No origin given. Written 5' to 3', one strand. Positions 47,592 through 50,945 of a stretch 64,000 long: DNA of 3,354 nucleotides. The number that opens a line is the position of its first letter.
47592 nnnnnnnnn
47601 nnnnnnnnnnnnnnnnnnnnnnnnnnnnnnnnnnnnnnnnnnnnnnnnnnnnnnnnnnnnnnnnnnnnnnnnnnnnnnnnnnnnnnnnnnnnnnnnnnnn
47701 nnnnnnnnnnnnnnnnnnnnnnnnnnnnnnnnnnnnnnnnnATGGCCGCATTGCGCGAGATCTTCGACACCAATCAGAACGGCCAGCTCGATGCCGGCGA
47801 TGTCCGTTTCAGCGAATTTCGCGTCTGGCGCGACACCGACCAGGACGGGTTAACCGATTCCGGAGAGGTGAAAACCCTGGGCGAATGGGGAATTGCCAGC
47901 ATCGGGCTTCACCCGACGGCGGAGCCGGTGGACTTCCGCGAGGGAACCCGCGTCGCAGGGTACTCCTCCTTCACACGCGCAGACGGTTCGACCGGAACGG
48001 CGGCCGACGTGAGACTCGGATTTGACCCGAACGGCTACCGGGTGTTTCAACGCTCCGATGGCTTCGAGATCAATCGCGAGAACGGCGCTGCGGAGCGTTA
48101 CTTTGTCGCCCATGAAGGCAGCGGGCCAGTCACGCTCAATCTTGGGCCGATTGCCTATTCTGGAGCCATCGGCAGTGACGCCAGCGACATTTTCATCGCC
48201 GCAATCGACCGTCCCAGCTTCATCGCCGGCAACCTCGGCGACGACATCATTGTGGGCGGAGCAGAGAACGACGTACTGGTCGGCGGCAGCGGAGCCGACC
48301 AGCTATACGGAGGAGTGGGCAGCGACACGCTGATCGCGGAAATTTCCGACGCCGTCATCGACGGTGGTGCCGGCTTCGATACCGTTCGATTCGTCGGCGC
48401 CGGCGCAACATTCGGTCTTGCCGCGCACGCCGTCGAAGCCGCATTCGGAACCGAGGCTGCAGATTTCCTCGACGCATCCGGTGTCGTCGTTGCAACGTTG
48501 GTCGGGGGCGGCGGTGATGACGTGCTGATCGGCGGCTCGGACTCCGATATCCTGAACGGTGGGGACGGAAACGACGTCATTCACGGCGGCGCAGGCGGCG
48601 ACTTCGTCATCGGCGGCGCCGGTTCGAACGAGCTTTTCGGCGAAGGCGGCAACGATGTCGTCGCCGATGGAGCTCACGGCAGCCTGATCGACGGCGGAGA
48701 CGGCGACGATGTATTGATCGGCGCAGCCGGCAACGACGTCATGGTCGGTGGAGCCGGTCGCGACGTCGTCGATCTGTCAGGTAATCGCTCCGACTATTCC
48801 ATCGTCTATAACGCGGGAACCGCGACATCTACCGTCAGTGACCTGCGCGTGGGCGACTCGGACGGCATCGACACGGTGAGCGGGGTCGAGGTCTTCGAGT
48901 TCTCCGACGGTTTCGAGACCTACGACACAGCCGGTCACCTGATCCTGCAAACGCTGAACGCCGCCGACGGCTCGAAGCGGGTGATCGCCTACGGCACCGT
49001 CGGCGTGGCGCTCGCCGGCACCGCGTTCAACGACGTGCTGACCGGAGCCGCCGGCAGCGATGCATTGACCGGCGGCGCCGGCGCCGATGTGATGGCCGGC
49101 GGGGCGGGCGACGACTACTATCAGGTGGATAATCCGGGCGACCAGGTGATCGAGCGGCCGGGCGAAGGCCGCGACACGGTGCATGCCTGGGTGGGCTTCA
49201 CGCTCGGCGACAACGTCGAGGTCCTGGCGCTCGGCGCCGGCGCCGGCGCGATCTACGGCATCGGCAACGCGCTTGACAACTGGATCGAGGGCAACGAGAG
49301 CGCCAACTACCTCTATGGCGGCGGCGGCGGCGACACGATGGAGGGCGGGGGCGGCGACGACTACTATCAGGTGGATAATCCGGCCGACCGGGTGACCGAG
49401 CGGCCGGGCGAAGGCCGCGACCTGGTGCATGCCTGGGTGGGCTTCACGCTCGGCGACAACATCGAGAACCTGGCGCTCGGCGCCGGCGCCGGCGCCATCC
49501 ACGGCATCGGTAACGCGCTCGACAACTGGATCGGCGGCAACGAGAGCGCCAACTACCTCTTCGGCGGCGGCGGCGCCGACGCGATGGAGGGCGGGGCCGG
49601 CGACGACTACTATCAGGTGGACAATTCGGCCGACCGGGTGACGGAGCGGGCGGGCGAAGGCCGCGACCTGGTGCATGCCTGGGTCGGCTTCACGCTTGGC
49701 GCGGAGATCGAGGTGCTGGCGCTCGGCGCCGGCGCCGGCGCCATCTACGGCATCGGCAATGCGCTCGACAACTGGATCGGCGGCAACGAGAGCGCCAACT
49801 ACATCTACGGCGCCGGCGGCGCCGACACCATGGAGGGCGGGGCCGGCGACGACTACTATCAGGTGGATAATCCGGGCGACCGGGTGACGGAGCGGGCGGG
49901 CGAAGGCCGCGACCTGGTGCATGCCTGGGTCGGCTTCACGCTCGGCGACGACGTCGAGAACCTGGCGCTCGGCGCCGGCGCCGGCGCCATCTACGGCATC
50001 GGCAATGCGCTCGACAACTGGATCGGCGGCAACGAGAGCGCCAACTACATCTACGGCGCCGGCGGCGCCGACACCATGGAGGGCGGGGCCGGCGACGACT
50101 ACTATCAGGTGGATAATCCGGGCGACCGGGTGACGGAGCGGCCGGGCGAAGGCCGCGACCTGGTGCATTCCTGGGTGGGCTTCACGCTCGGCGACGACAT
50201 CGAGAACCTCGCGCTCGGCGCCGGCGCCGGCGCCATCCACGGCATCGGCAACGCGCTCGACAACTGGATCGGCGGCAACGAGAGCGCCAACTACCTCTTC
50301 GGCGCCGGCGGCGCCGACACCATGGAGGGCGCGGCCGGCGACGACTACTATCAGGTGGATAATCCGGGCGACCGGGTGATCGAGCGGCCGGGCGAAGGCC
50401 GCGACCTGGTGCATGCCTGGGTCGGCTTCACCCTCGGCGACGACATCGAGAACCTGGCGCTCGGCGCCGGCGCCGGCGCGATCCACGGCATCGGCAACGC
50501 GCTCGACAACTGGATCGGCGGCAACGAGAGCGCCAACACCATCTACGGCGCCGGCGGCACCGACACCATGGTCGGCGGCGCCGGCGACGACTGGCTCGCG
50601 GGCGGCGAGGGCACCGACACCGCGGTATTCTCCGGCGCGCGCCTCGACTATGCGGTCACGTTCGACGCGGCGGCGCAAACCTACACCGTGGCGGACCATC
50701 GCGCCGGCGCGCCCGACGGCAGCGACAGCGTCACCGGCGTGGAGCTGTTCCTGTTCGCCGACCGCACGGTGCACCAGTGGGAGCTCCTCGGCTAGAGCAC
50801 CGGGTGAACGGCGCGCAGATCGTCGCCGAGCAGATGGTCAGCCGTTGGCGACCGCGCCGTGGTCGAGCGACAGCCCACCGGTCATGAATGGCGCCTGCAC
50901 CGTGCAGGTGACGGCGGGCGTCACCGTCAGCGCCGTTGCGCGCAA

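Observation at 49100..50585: Six near-identical 246-bp in-frame tandem repeats within the RTX-like gene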

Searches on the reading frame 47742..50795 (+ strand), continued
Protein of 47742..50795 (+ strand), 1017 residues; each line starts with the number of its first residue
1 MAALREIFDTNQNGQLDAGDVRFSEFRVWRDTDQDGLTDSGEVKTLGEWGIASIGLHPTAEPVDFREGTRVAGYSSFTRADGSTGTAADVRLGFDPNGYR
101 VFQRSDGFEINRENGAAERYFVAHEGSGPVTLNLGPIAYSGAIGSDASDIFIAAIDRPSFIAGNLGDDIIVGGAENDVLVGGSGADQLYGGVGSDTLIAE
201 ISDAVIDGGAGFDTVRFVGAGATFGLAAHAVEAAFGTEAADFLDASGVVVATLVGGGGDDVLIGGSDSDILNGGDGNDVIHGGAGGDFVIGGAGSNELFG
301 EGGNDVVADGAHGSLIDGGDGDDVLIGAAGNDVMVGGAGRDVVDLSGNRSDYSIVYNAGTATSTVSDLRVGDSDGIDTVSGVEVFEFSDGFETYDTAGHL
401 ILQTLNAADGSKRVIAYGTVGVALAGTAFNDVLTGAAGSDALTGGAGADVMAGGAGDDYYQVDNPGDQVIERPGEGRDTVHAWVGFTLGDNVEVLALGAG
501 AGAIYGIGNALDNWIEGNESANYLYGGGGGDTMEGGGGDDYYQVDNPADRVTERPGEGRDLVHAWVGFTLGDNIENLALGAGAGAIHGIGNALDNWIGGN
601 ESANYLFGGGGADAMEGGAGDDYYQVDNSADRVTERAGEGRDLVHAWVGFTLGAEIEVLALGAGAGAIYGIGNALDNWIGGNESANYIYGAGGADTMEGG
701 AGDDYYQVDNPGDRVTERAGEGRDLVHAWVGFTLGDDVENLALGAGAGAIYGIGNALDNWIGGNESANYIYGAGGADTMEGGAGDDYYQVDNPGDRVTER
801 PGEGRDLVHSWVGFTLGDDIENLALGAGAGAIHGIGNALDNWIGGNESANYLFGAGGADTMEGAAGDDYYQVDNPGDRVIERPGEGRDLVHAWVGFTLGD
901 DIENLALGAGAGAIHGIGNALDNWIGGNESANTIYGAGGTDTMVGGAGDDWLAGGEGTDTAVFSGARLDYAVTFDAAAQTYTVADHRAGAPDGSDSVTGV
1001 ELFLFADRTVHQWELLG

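Call 13: find_encoding_contigs(protein=P0002, flank=10000, max_places=3)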
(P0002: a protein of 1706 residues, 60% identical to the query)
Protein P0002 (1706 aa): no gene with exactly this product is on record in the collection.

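Call 16: search_protein_families(library=pfam, proteins=[P0002], max_evalue=10)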
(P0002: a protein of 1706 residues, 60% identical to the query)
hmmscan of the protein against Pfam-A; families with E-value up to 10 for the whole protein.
P0002 (1706 aa): 1 family
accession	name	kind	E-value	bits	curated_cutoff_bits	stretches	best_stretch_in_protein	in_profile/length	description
PF00353.25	HemolysinCabind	-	8e-58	192.3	23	15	676-709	1-34/36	RTX calcium-binding nonapeptide repeat (4 copies)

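Call 20: list_cluster_members(proteins=[P0001, P0002])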
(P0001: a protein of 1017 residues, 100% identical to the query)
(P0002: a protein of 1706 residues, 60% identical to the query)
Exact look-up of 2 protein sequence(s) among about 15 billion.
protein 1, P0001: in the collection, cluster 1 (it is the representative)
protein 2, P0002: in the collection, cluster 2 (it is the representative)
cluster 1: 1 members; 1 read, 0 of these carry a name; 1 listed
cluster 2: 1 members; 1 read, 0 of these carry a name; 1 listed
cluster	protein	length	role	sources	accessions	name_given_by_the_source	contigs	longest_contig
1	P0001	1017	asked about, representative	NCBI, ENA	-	-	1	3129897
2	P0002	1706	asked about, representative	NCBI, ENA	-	-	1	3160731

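Call 21: find_related_loci(query=window:47742-50795:+, collection=genome_contigs, flank=10000)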
Query window:47742-50795:+ (1017 aa) in genome_contigs; peptide patterns used: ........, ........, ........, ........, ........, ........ (x = any residue, [..] = any of these).
250 stretches matched a pattern; 185 encode a relative of the query (tblastn E <= 1e-3); the best 80 are kept; 80 distinct loci.
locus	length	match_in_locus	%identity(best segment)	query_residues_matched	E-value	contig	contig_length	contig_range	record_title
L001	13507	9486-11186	46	136-964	4e-100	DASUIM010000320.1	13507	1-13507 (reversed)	MAG TPA_asm: Fluviicoccus sp. isolate SMAG_U1460 k141_217747, whole genome shotgun sequence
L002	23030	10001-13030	37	121-976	6e-99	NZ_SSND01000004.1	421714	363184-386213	Aliigemmobacter aestuarii strain CC-PW-75 contig04, whole genome shotgun sequence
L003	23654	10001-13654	39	159-974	2e-103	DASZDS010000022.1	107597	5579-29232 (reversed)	MAG TPA_asm: Allosphingosinicella sp. isolate SMAG_U6474 k141_543586, whole genome shotgun sequence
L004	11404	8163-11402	45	69-963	9e-64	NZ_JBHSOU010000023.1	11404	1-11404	Pseudomonas sp. GCM10022186 strain CGMCC 1.18516 velvet_auto_105_23, whole genome shotgun sequence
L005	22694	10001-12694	31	6-964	8e-63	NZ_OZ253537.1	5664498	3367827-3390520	MAG: Roseateles sp. isolate f541e8b1-d968-4eb2-ae27-216780ec492b chromosome 1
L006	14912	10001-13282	44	150-1000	5e-64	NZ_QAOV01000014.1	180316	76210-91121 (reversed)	Pseudomonas sp. GV085 Ga0189755_114, whole genome shotgun sequence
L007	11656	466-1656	44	150-963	2e-64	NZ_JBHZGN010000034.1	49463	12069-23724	Pseudomonas sp. CR3202 NODE_34_length_49463_cov_25.766621, whole genome shotgun sequence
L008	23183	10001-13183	45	161-964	1e-53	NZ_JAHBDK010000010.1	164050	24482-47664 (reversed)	Pseudomonas sp. GL-B-19 NODE_10, whole genome shotgun sequence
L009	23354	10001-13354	45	159-1000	1e-63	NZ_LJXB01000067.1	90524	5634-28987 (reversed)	Pseudomonas fluorescens strain S613 AN403.Contig466, whole genome shotgun sequence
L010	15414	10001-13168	45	141-963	3e-57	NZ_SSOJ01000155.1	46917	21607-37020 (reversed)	Pseudomonas sp. BN417 2055, whole genome shotgun sequence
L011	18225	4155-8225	40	161-964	1e-46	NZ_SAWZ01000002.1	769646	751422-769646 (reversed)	Pseudoxanthomonas composti strain GSS15 Scaffold2, whole genome shotgun sequence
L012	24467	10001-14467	31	81-1017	2e-46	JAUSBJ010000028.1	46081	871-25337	MAG: Sulfurimicrobium sp. isolate E6_metabat.bin.55 E6_k141_239842, whole genome shotgun sequence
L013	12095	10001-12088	36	136-932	2e-46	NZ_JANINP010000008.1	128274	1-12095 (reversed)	MAG: Sphingomonas sp. isolate Bin.002_Pasture NODE_62_length_128274_cov_17.869458, whole genome shotgun sequence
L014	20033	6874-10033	41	162-976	1e-78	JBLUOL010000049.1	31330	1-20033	Pseudomonas sp. GW6 NODE_49_length_31330_cov_7.264711, whole genome shotgun sequence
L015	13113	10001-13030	42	160-976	4e-40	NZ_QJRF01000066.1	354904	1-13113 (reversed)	Pseudomonas taiwanensis strain xwS3 296, whole genome shotgun sequence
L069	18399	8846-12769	30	150-1017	1e-15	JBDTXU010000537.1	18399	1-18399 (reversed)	MAG: Sphingomonas bacterium isolate cluster4_bin.123 NODE_5815_length_18399_cov_17.623092, whole genome shotgun sequence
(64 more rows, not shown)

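Call 22: find_encoding_contigs(protein=P0001, flank=3000, max_places=3)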
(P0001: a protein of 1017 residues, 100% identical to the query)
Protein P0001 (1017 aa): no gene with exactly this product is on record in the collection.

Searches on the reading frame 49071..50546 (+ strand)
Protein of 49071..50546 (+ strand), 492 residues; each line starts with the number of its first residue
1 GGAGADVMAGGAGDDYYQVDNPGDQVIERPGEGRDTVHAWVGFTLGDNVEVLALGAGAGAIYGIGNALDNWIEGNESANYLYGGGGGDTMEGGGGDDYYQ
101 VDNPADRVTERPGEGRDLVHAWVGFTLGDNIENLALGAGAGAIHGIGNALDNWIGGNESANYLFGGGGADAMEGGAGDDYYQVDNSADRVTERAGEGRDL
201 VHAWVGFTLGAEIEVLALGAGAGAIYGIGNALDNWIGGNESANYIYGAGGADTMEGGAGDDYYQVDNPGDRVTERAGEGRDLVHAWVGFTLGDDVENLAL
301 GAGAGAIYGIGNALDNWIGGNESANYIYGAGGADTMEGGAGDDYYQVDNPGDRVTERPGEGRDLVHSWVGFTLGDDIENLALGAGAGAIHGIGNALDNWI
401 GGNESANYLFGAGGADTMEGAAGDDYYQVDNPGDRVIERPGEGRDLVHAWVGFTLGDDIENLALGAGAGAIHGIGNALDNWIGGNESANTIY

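Call 7: search_solved_structures(query=window:49071-50546:+, max_evalue=1, show_alignments=3)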
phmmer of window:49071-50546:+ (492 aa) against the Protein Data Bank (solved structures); distinct sequences matched with E-value up to 1: 4.
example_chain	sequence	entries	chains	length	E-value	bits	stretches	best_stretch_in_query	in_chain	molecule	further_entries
7usl_C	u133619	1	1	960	0.0007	21.6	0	6-100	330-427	Bifunctional hemolysin-adenylate cyclase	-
6sus_A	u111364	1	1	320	0.00098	21.1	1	310-344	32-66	Bifunctional hemolysin/adenylate cyclase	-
7rah_E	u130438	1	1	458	0.053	15.4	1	6-99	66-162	Bifunctional adenylate cyclase toxin/hemolysin CyaA,Bifunctional adenylate cyclase toxin/h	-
6wpo_A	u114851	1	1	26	0.33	12.8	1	456-477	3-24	Hylaseptin-4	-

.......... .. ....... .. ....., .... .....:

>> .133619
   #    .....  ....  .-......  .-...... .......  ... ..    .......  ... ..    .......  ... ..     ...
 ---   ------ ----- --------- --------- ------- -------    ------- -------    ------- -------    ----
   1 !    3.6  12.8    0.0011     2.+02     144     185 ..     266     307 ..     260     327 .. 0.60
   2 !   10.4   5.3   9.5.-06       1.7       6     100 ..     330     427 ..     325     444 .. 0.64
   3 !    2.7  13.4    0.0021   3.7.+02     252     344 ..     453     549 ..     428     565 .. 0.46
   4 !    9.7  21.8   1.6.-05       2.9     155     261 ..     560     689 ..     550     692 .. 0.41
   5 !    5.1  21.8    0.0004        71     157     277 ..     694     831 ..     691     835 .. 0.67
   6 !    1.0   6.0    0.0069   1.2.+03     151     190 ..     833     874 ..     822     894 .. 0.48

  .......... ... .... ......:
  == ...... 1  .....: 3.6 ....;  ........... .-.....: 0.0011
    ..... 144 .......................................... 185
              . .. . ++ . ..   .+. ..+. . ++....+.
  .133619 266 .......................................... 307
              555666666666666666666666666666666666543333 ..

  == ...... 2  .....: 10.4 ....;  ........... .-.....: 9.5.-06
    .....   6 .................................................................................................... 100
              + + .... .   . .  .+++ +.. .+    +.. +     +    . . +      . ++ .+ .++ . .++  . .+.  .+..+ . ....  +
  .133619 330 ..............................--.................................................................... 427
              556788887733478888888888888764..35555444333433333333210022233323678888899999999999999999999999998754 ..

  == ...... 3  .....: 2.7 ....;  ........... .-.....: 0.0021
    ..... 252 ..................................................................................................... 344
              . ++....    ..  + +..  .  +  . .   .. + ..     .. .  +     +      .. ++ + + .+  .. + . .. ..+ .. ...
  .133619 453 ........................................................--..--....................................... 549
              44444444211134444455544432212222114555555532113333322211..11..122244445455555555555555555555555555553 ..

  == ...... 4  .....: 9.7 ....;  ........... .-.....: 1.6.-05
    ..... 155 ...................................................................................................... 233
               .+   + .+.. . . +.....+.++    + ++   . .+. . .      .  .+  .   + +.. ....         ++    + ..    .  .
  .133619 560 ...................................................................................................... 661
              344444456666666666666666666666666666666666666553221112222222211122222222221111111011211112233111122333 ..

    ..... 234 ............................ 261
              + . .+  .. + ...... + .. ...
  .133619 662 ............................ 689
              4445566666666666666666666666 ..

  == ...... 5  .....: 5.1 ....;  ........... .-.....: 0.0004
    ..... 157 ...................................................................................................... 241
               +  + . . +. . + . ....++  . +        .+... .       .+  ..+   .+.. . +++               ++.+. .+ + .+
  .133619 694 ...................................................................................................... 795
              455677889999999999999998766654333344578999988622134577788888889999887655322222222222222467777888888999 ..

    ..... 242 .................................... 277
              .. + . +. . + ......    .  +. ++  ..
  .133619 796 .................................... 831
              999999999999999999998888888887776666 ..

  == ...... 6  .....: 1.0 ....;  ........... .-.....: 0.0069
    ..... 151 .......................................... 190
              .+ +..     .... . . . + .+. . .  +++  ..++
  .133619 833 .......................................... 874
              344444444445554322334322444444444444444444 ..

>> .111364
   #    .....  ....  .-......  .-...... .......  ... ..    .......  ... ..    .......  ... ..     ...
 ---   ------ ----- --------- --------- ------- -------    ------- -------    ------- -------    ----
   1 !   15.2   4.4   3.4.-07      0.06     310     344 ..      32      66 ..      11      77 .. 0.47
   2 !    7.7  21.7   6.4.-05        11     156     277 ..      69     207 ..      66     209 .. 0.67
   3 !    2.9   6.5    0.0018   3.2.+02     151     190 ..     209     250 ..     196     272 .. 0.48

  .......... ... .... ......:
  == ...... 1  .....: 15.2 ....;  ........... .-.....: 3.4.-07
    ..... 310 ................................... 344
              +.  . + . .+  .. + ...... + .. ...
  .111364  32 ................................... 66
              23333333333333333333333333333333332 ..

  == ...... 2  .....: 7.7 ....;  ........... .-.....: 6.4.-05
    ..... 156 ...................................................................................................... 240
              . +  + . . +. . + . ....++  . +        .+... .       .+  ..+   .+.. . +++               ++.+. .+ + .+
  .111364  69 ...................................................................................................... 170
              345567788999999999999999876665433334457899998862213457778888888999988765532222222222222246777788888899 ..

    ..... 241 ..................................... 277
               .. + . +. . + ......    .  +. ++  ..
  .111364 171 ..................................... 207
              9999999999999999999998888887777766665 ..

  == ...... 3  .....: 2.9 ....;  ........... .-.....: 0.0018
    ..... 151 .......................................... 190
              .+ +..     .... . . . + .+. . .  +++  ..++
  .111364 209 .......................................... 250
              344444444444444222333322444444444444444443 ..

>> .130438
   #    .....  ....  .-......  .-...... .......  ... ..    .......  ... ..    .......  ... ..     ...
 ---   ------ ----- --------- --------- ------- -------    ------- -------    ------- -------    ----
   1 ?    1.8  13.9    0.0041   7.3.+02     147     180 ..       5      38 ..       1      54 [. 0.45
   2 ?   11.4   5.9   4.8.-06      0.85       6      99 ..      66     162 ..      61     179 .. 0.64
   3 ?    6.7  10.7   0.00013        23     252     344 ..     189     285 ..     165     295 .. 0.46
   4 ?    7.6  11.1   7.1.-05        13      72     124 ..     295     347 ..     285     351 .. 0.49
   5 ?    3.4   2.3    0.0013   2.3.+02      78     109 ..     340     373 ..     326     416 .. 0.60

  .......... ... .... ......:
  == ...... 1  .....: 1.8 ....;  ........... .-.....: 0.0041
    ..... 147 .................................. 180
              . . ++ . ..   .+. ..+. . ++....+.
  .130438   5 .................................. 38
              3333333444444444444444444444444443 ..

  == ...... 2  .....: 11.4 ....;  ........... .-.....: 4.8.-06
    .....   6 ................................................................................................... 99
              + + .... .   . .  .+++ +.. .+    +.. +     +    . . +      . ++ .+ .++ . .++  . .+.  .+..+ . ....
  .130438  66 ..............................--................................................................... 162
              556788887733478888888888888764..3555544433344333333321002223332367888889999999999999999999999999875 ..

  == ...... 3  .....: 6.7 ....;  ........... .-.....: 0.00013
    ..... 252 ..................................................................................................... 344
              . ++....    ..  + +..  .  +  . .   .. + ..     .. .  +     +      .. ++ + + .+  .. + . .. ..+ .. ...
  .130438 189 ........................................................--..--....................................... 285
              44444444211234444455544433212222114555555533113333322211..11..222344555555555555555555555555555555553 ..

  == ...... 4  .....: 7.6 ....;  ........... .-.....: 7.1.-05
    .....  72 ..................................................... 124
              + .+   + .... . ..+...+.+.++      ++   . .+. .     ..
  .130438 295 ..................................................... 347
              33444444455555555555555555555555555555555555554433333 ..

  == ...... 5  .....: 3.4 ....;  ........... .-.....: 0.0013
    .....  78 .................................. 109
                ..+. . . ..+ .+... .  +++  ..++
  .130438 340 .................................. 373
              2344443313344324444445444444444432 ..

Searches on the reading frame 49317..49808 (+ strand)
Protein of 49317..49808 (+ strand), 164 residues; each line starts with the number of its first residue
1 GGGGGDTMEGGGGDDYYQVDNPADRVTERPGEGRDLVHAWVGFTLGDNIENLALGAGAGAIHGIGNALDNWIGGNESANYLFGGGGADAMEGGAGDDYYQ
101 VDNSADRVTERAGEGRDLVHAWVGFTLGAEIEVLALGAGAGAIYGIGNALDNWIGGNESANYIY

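Call 8: search_protein_families(library=ncbifam, proteins=[window:49317-49808:+], max_evalue=0.1)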
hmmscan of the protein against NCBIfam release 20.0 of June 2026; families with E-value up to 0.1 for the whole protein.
window:49317-49808:+ (164 aa): 3 families
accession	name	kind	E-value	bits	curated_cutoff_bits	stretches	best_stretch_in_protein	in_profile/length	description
NF052454.1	BtaGlycanEglC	equivalog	1.1e-24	87.2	700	2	7-97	49-137/459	endo-1,3-1,4-beta-glycanase EglC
NF035945.1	Zn_serralysin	subfamily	0.00018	20.8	500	1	44-111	314-379/462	serralysin family metalloprotease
NF033943.0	RTX_toxin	subfamily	0.00099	17.4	1000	1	1-120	692-811/930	RTX family hemolysin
